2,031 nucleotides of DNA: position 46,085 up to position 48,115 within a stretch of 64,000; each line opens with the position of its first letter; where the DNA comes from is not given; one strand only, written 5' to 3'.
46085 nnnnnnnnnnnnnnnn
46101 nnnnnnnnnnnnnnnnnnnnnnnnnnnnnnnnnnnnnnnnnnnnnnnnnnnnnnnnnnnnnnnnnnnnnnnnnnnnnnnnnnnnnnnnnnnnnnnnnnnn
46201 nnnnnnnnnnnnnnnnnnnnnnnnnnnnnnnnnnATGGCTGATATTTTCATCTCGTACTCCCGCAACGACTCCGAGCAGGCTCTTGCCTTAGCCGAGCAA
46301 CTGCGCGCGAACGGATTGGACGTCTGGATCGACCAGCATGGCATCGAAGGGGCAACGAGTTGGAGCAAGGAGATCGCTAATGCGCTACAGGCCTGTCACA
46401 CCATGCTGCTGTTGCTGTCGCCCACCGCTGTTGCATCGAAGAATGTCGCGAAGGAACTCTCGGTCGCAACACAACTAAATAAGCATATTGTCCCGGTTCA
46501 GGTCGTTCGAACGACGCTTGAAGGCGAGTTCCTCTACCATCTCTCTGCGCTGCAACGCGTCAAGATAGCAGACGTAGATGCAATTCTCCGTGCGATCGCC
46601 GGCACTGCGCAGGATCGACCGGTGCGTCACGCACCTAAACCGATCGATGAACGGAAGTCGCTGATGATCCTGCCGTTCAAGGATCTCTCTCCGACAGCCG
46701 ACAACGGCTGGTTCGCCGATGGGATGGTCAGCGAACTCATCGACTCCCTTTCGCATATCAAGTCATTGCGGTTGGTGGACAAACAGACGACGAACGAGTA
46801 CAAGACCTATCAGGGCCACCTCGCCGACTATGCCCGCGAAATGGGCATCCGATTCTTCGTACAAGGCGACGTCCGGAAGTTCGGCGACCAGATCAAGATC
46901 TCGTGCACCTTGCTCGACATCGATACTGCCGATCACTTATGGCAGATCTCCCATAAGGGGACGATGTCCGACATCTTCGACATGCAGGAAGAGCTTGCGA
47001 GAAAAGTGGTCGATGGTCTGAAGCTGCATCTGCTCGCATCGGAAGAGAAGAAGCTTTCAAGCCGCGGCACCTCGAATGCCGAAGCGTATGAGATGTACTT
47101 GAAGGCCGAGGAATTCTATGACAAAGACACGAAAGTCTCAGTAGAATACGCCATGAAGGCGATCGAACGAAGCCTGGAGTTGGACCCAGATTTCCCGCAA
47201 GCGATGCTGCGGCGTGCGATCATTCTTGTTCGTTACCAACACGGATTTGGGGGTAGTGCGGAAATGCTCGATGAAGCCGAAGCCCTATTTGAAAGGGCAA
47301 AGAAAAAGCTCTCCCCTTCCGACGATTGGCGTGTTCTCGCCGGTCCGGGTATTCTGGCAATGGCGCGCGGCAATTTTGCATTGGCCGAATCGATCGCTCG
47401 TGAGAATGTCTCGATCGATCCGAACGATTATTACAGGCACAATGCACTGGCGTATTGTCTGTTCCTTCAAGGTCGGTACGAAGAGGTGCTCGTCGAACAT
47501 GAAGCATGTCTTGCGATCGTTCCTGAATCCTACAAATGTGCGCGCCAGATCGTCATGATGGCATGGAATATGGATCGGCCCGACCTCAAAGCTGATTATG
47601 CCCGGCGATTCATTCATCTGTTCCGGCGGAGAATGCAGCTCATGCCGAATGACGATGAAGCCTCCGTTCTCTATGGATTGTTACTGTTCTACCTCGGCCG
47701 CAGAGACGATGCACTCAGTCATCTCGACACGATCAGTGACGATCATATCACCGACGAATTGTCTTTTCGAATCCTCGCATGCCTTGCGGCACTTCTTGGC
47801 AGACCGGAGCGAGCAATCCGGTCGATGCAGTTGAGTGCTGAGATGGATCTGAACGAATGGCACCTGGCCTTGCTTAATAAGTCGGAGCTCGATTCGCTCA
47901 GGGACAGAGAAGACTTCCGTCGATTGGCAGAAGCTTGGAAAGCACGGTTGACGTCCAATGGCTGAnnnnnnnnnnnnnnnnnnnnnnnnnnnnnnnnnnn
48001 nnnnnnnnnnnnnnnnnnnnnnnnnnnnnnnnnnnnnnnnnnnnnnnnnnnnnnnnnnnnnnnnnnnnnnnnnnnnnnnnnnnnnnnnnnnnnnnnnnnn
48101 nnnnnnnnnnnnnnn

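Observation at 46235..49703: Paralogs B and C: near-identical N-terminal two-thirds but divergent C-terminal TPR regions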

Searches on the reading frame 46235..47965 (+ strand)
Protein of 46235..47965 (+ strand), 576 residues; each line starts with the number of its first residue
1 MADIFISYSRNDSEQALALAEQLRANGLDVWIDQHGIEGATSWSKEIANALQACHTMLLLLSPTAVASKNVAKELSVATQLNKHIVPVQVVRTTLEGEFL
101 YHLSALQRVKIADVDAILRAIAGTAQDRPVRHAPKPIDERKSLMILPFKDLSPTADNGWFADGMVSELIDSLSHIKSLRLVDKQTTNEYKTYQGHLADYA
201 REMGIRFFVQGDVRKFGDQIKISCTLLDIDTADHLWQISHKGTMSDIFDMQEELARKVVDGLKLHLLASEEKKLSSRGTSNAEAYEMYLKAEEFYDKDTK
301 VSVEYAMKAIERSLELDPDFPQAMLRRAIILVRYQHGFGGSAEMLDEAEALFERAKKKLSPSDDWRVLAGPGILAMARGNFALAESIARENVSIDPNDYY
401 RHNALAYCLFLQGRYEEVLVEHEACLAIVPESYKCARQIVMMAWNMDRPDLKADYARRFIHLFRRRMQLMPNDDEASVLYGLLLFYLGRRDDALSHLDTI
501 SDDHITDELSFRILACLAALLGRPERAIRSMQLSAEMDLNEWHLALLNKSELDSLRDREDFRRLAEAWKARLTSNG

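Call 9: search_protein_families(library=pfam, proteins=[window:46235-47965:+], max_evalue=0.01)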
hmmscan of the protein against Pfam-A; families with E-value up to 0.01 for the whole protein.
window:46235-47965:+ (576 aa): 12 families
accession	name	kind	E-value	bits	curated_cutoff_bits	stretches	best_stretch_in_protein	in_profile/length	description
PF13676.11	TIR_2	-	9.4e-22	78.2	28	1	4-110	1-107/122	TIR domain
PF14559.12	TPR_19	-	8.9e-07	29.6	25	0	375-417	1-43/68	Tetratricopeptide repeat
PF13431.12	TPR_17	-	1.1e-06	28.9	24.4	0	393-417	7-31/34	Tetratricopeptide repeat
PF13432.12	TPR_16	-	1.9e-05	25.5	32.7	0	372-417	4-49/65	Tetratricopeptide repeat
PF12895.13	ANAPC3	-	2.4e-05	24.9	27.2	0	384-419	8-43/82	Anaphase-promoting complex, cyclosome, subunit 3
PF01582.25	TIR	-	2.9e-05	24.4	21.3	1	3-83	3-85/179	TIR domain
PF13428.12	TPR_14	-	7.2e-05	23.5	23.5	0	404-434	6-36/44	Tetratricopeptide repeat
PF08937.16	ThsB_TIR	-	0.0002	22.1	21.2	1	5-90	1-95/100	Thoeris protein ThsB, TIR-like domain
PF07719.23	TPR_2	-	0.0003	21.1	27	0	402-419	4-21/34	Tetratricopeptide repeat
PF23914.1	TPR_CcmH_CycH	-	0.00038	20.8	42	0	303-357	66-115/158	Cytochrome c-type biogenesis protein H TPR domain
PF00515.34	TPR_1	-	0.0009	19.4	27.8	0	402-427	4-29/34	Tetratricopeptide repeat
PF05014.21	Nuc_deoxyrib_tr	-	0.0099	16.4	28.8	0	8-92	9-100/117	Nucleoside 2-deoxyribosyltransferase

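Call 10: search_protein_families(library=padloc, proteins=[window:46235-47965:+], max_evalue=0.01)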
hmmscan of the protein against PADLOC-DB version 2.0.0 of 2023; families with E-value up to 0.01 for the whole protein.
window:46235-47965:+ (576 aa): 17 families
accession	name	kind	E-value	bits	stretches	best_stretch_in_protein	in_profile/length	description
PDLC02421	Aga_TIR-PNTD1-PNTD2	-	4.5e-14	50.4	1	3-90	5-100/430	Class I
PDLC02012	SAVED5--SAVED_TIR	-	8.2e-14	49.5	1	2-84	14-97/404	-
PDLC02403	Aga_TIR-PNTD1-PNTD2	-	5.3e-12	43.5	1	4-89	5-98/443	Class I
PDLC00434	ThsB1|ThsB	-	4.3e-10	37.2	1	4-88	141-226/396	TIR-like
PDLC05062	PDC-S66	-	2.8e-08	31.5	1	3-76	150-224/282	-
PDLC03957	bSEFIR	-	2.4e-07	28.9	1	3-40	40-80/412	-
PDLC02416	Aga_REase-TIR-PNTD1-PNTD2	-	6.8e-06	23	1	4-89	158-245/572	Class I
PDLC02400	Aga_TIR-PNTD1-PNTD2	-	4.5e-05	19.9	1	6-85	192-272/639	Class I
PDLC00727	Effector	-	6.6e-05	19.6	1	4-75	176-249/590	TIR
PDLC00430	ThsB1|ThsB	-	6.9e-05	20.5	1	2-34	65-98/269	TIR-like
PDLC02013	SAVED5--SAVED_TIR_JAB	-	0.00022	17.9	1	4-75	175-248/584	-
PDLC00422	ThsB1|ThsB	-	0.00085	16.9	1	3-82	42-127/194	TIR-like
PDLC00436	ThsB1|ThsB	-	0.00091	16.8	1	3-79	37-117/183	TIR-like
PDLC00728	Effector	-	0.0012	15.9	1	3-38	11-47/432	TIR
PDLC00425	ThsB1|ThsB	-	0.003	14.7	1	3-86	253-343/389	TIR-like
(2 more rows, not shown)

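Call 12: find_encoding_contigs(protein=window:46235-47965:+, flank=10000, max_places=4)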
Protein window:46235-47965:+ (576 aa): no gene with exactly this product is on record in the collection.

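Call 13: find_homologous_proteins(query=window:46235-47965:+, max_evalue=0.00001)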
Query window:46235-47965:+ (576 aa): 856 proteins with E <= 0.00001 among 8000 candidates; the best 120 are listed.
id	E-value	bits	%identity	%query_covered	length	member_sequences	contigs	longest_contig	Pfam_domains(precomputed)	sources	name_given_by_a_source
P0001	0.0e+0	1287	100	100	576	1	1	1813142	PF14559.13,PF13431.13,PF13432.13,PF13676.12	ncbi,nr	ncbi:MAG: TIR domain-containing protein [Bacteroidetes bacterium]|nr:TIR domain-containing protein [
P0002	1.1e-244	831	65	100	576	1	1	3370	PF14559.13,PF13176.13,PF13676.12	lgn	-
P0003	7.5e-238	809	64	100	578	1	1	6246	PF14559.13,PF13431.13,PF00515.35,PF13676.12,PF13181.13,PF07719.24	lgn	-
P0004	1.5e-234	798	62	100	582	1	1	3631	PF07721.21,PF14559.13,PF13431.13,PF01582.26,PF00515.35,PF13424.13,PF13428.13,PF13676.12,PF13181.13,PF07719.24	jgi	jgi:adenylate cyclase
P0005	2.3e-233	794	65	100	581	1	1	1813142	PF14559.13,PF13428.13,PF13676.12,PF07719.24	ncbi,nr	ncbi:MAG: TIR domain-containing protein [Bacteroidetes bacterium]|nr:TIR domain-containing protein [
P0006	2.4e-231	787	64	100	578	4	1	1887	PF07721.21,PF14559.13,PF13431.13,PF00515.35,PF13424.13,PF13428.13,PF13676.12,PF13181.13,PF07719.24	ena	-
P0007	2.7e-230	784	65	100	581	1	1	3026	PF14559.13,PF13428.13,PF13676.12,PF07719.24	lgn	-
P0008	4.4e-173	595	64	75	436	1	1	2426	PF01582.26,PF13676.12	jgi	jgi:TolB-like protein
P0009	3.1e-170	586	51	100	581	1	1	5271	PF01582.26,PF13676.12,PF04733.21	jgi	-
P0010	3.0e-151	523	50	91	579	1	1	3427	PF14559.13,PF13431.13,PF13371.13,PF00515.35,PF13432.13,PF13428.13,PF13429.13,PF13676.12,PF13181.13,PF07719.24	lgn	-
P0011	2.0e-147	510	48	98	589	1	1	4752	PF14559.13,PF13431.13,PF13414.13,PF00515.35,PF13432.13,PF13428.13,PF13676.12,PF07719.24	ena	-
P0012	8.8e-144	498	45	100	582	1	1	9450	PF13676.12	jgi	jgi:adenylate cyclase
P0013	1.8e-142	494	48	90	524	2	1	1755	-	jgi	jgi:adenylate cyclase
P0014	8.7e-138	479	49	83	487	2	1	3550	PF14559.13,PF23914.2,PF13428.13,PF07719.24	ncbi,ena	-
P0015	6.5e-137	476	44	98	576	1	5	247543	PF13431.13,PF13414.13,PF13176.13,PF13428.13,PF13676.12,PF14559.13,PF13371.13,PF00515.35,PF13424.13,PF13432.13,PF13181.13,PF07719.24,PF13174.13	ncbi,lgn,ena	-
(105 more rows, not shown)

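Call 17: find_encoding_contigs(protein=P0007, flank=10000, max_places=3)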
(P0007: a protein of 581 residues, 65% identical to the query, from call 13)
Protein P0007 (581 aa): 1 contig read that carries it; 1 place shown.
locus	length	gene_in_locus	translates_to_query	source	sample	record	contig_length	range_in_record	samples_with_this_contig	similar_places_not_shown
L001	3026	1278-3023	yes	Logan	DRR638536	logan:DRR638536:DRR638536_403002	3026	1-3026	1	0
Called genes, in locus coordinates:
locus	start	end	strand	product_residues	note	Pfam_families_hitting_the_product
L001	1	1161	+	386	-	?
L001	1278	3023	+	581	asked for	PF13676:TIR_2, PF07719:TPR_2 (faint), PF13428:TPR_14 (faint), PF14559:TPR_19 (faint)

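Call 18: find_encoding_contigs(protein=P0003, flank=10000, max_places=3)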
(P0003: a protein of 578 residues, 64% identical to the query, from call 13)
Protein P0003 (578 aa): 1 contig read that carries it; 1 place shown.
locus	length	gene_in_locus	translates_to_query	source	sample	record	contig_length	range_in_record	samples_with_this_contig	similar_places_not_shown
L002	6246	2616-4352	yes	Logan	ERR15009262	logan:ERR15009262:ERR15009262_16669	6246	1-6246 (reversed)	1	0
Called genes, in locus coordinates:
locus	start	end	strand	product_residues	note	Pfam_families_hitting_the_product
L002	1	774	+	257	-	?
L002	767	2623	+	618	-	PF01582:TIR (weak), PF13432:TPR_16 (faint), PF13676:TIR_2, PF00515:TPR_1 (faint), PF07719:TPR_2 (faint), PF13181:TPR_8 (faint)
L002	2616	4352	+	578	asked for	PF13676:TIR_2, PF00515:TPR_1 (faint), PF07719:TPR_2 (faint), PF13181:TPR_8 (faint), PF14559:TPR_19 (faint), PF13431:TPR_17 (faint)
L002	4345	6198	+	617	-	PF01582:TIR (weak), PF13676:TIR_2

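Call 19: find_encoding_contigs(protein=P0002, flank=10000, max_places=3)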
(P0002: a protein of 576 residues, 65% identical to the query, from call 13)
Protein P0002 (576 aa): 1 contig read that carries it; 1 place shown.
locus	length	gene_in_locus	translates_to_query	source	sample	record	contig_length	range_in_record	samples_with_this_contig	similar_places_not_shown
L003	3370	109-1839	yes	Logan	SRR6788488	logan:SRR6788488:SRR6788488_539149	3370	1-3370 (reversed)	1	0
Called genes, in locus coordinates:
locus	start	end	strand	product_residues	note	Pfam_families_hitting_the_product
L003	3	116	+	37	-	?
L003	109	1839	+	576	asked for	PF13176:TPR_7 (faint), PF13676:TIR_2, PF14559:TPR_19 (faint)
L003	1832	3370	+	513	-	?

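Call 32: predict_structure(alignment_id=A1)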
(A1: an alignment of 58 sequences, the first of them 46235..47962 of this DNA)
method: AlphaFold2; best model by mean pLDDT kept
length: 576 residues; sequences in the alignment: 58
mean_pLDDT: 91.1   pTM: 0.70
mean pLDDT of the five models: 91.1, 90.1, 89.5, 88.5, 86.4
residues with pLDDT >= 90: 440; 70-90: 108; 50-70: 10; < 50: 18
segments of 3 or more residues with pLDDT < 50: 37-42, 125-135
pLDDT, mean of each block of 10 residues (from residue 1): 90 94 92 64 73 94 93 93 95 90 91 88 51 57 95 88 91 90 88 91 93 91 95 92 92 93 90 87 94 90 96 98 97 92 97 96 94 95 98 94 96 95 92 92 94 97 92 95 98 98 94 98 98 95 94 97 96 76
secondary structure, 60 per line:
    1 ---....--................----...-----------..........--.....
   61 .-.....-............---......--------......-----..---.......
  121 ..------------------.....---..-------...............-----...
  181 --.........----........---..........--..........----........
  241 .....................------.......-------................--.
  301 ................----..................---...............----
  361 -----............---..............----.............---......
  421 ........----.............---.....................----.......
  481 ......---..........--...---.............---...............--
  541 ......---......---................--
elements in order: E4-7 H10-25 E30-32 H44-53 E56-61 H63-67 H69-80 E84-89 H98-103 H114-122 E141-145 H158-172 E178-180 H183-191 H196-203 E207-216 E219-228 E233-243 H244-261 H268-274 H282-297 H300-316 H321-338 H342-356 H366-377 H381-394 H399-411 H415-428 H433-445 H449-469 H474-486 H490-499 H508-520 H524-538 H541-546 H550-555 H559-574

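Call 36: fold_search(model_id=the predicted structure, library=pdb)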
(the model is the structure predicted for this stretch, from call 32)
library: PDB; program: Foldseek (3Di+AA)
matches with E <= 10: 1663; with E <= 0.001: 279
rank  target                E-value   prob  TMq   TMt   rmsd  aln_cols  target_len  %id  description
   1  8chy                  4.8e-08  1.00  0.30  0.53   8.0       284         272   18  Crystal structure of an 8-repeat consensus TPR superhelix with Zinc. (released 2024-02-21)
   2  3ly8                  7.7e-08  1.00  0.38  0.63   4.9       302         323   12  Crystal structure of mutant D471E of the periplasmic domain of CadC (released 2011-02-09)
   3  9qhb                  9.1e-08  1.00  0.31  0.56   7.0       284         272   17  Crystal structure of 16-repeat CTPR protein with eliminated coordination sites (released 2025-10-22)
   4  6eou                  1.9e-07  1.00  0.34  0.51  11.6       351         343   18  O-GlcNAc transferase TPR domain with the intellectual disability associated mutation L254F (released 2018-05-09)
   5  3ly9                  2.1e-07  1.00  0.39  0.64   4.7       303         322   12  Crystal structure of mutant D471N of the periplasmic domain of CadC (released 2011-02-09)
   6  1w3b_A                2.2e-07  1.00  0.29  0.40  10.6       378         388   15  The superhelical TPR domain of O-linked GlcNAc transferase reveals structural similarities to importin alpha. (released 2004-09-09)
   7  3ly7                  2.4e-07  1.00  0.39  0.65   4.6       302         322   12  Crystal structure of the periplasmic domain of CadC (released 2011-02-09)
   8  9qhc_B                3.5e-07  1.00  0.31  0.56   9.0       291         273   17  Crystal structure of 8-repeat CTPR protein with eliminated coordination sites (released 2025-10-22)
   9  9qhc_A                9.0e-07  1.00  0.31  0.55   9.0       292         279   17  Crystal structure of 8-repeat CTPR protein with eliminated coordination sites (released 2025-10-22)
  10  1w3b_B                1.4e-06  1.00  0.27  0.37   9.0       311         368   17  The superhelical TPR domain of O-linked GlcNAc transferase reveals structural similarities to importin alpha. (released 2004-09-09)
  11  3lya                  1.8e-06  1.00  0.39  0.66   4.7       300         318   12  Crystal structure of the periplasmic domain of CadC in the presence of K2ReCl6 (released 2011-02-09)
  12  2y4t_B                2.3e-06  1.00  0.18  0.24  16.9       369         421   15  Crystal structure of the human co-chaperone P58(IPK) (released 2011-08-10)
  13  7ntf_B                2.5e-06  1.00  0.34  0.25   7.5       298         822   16  Cryo-EM structure of unliganded O-GlcNAc transferase (released 2021-11-17)
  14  2y4u                  3.1e-06  1.00  0.18  0.23  17.6       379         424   16  Crystal structure of human P58(IPK) in space group P312 (released 2011-08-10)
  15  7dkh_A                3.4e-06  1.00  0.25  0.17  14.6       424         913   11  Crystal structure of the Ctr9/Paf1/Cdc73/Rtf1 quaternary complex (released 2021-11-24)
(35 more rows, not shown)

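Call 55: find_related_loci(query=window:46235-47965:+, collection=metagenome_contigs, flank=10000)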
Query window:46235-47965:+ (576 aa) in metagenome_contigs; peptide patterns used: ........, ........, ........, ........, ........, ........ (x = any residue, [..] = any of these).
79 stretches matched a pattern; 8 encode a relative of the query (tblastn E <= 1e-3); 8 distinct loci.
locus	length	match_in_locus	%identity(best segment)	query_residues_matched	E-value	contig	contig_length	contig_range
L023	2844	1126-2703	43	1-536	6e-136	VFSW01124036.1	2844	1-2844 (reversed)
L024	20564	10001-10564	33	133-323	5e-30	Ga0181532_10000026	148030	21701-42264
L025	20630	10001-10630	26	137-345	2e-21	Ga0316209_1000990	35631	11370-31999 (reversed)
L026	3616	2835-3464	28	137-345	3e-21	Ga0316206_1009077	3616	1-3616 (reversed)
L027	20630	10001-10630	28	137-345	5e-21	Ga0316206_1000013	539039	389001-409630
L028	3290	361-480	68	1-40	1e-11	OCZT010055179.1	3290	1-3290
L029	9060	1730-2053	27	379-493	1e-4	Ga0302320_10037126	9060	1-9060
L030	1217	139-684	21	288-472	1e-4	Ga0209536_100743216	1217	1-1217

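Call 56: find_encoding_contigs(protein=P0011, flank=10000, max_places=3)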
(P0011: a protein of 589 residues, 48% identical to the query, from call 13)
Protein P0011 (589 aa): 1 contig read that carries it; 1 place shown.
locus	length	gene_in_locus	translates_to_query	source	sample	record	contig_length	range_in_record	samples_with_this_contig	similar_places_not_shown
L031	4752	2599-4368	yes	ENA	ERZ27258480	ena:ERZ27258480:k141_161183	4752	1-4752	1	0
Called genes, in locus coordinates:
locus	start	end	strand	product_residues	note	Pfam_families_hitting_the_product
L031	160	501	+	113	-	-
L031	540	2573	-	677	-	PF00270:DEAD (faint), PF04851:ResIII, PF17757:UvrB_inter, PF27431:UvrB_3rd, PF00271:Helicase_C, PF12344:UvrB, PF02151:UVR (weak)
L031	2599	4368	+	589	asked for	PF13676:TIR_2, PF00515:TPR_1 (faint), PF07719:TPR_2 (faint), PF13414:TPR_11 (faint), PF13428:TPR_14 (faint), PF13431:TPR_17 (faint), PF14559:TPR_19 (faint), PF13432:TPR_16 (faint)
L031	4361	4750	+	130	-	?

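Call 57: find_encoding_contigs(protein=P0010, flank=10000, max_places=3)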
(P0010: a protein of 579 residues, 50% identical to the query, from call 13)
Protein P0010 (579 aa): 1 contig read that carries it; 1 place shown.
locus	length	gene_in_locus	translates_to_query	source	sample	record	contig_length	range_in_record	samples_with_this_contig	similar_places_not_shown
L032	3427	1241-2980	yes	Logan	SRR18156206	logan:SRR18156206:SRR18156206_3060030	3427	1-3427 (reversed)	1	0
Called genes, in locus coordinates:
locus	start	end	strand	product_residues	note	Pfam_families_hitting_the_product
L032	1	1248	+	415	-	?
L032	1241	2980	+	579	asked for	PF07719:TPR_2 (faint), PF13371:TPR_9 (faint), PF13428:TPR_14 (faint), PF13676:TIR_2, PF14559:TPR_19 (faint), PF00515:TPR_1 (faint), PF13181:TPR_8 (faint), PF13432:TPR_16 (weak), +2 more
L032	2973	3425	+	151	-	?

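Call 58: find_encoding_contigs(protein=P0006, flank=10000, max_places=3)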
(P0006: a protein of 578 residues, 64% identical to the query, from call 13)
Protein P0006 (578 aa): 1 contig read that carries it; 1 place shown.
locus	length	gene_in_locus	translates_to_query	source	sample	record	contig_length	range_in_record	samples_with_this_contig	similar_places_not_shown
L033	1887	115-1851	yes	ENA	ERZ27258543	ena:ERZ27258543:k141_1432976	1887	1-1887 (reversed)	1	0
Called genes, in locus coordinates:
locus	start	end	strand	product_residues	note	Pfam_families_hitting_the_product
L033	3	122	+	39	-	?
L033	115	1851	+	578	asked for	PF13676:TIR_2, PF13428:TPR_14 (faint), PF00515:TPR_1 (faint), PF07719:TPR_2 (faint), PF13181:TPR_8 (faint), PF14559:TPR_19 (faint), PF13431:TPR_17 (faint), PF13424:TPR_12 (faint), +1 more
